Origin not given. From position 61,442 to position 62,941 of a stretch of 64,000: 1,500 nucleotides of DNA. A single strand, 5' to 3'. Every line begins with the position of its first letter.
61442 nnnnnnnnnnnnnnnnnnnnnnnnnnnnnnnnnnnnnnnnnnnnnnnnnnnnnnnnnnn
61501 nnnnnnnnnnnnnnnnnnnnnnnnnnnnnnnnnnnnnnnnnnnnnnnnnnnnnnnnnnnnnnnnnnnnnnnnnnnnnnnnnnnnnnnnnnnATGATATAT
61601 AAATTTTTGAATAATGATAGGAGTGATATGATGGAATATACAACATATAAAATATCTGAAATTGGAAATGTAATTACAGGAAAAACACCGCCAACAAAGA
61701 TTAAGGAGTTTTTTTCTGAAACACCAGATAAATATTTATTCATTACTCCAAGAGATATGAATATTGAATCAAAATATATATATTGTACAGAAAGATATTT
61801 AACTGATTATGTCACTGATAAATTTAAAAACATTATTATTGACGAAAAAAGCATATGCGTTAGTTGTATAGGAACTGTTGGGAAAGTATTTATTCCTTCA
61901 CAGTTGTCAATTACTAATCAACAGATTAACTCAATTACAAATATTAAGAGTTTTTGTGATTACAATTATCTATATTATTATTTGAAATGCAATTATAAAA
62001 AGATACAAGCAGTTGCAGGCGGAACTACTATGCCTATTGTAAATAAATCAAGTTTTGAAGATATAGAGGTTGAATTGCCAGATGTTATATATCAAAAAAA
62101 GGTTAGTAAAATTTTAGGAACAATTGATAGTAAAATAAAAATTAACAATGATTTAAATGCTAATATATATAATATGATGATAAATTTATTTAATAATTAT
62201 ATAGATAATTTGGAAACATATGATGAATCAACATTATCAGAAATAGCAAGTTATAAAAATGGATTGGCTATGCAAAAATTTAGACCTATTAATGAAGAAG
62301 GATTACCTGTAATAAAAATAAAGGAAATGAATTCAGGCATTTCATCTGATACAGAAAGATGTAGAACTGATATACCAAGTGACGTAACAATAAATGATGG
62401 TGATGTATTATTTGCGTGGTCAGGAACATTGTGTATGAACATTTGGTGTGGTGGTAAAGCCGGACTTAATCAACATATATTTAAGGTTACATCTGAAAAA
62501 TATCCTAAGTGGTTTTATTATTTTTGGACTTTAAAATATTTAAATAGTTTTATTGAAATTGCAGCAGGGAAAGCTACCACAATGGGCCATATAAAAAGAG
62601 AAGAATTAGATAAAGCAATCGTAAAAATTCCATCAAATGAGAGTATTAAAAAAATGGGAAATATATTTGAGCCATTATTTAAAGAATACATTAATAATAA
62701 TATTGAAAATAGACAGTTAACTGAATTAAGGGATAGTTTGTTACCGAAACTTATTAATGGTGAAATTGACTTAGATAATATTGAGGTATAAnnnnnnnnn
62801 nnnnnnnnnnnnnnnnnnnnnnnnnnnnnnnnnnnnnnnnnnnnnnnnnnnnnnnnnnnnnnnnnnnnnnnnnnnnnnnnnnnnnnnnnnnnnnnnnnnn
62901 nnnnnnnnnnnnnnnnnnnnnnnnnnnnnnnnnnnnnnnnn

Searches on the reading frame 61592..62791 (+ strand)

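Call 55: search_protein_families(library=pfam, proteins=[window:61592-62791:+], max_evalue=0.01)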
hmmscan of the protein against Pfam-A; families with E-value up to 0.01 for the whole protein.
window:61592-62791:+ (399 aa): 1 family
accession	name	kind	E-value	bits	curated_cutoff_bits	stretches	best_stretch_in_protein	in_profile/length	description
PF01420.25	Methylase_S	-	1.9e-33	116.5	22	2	15-192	3-166/168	Type I restriction modification DNA specificity domain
